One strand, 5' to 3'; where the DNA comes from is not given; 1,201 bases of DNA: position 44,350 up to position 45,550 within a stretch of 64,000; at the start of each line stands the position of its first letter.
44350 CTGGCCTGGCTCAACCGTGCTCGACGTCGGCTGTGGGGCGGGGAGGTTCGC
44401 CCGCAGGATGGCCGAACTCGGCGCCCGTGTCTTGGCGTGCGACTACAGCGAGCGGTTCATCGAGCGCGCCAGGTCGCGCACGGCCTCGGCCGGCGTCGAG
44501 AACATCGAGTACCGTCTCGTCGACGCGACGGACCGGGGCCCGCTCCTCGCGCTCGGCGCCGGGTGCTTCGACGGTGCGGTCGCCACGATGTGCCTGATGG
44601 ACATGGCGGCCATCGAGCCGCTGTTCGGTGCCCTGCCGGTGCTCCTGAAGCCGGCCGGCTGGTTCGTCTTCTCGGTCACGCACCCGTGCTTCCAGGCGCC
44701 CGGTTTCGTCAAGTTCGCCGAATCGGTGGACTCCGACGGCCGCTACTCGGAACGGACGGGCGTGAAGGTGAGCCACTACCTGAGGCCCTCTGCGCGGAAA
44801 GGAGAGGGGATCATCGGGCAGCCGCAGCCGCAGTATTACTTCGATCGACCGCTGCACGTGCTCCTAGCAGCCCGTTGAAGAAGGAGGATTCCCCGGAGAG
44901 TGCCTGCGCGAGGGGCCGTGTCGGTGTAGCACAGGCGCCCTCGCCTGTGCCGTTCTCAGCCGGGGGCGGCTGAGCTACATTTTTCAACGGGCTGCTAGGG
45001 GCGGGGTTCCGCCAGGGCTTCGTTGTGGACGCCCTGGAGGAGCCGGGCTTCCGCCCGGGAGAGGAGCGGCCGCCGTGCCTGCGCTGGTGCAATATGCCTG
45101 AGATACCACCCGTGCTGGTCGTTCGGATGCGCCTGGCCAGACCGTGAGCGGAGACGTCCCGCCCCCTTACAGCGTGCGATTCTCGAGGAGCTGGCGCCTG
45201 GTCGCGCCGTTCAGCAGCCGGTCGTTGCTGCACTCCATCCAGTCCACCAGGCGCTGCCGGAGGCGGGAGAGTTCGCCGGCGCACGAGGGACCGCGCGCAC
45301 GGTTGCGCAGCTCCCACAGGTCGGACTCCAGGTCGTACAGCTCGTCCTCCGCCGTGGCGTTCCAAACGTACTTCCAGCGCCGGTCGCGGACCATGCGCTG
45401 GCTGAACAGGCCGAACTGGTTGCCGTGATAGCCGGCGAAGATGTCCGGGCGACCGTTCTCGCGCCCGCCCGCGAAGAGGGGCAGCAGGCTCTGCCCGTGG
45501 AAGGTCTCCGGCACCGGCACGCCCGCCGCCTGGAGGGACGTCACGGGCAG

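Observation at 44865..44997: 129-bp MITE-like insertion with TA duplication interrupts a SAM-dependent methyltransferase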

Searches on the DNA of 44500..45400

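Call 10: search_rna_families(source=window, start=44500, end=45400, threshold=evalue, max_evalue=10)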
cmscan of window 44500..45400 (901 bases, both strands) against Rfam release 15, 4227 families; matches with E-value up to 10: 7.
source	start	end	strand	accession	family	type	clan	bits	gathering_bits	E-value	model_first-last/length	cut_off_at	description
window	45217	45315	-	RF02917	Burkholderiales-2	Cis-reg;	-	21.2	67.9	0.68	1-74/74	no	Burkholderiales-2 RNA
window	44928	44976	-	RF03868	mir-H2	Gene; miRNA;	-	21.2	92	0.97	1-77/77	no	mir-H2 microRNA precursor family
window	44928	44976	+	RF03868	mir-H2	Gene; miRNA;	-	20.9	92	1.1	1-77/77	no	mir-H2 microRNA precursor family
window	44917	44990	-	RF04162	MIR9662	Gene; miRNA;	-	17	80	7.7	1-100/100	no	MIR9662 microRNA precursor family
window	44931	45025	+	RF03094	LAGLIDADG-2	Gene; sRNA;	-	14.7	94.9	5.1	1-128/128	no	LAGLIDADG-2 RNA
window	45302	45400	-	RF00232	Spi-1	Cis-reg;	-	13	40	10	60-168/168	5'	Spi-1 (PU.1) 5' UTR regulatory element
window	44850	44992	-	RF02886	npcTB_6715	Gene; sRNA;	-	11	72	4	1-212/212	no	Mycobacterium sRNA 6715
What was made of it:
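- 44867..44995 (.): 129-bp MITE with no coding capacity. Relative to the parent IS it lies inverted: its left end is GAAGAAG-type (IS right end) and its right end is GAAAAAT-type (IS left end). No Rfam family (call 10).
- On Known structured RNA family (Rfam): The best hits score 21 bits or less with E of 0.68 or more, far below the gathering scores (call 10).
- There is no Rfam match (call 10).
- Tried and rejected: Nothing meaningful (call 10).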
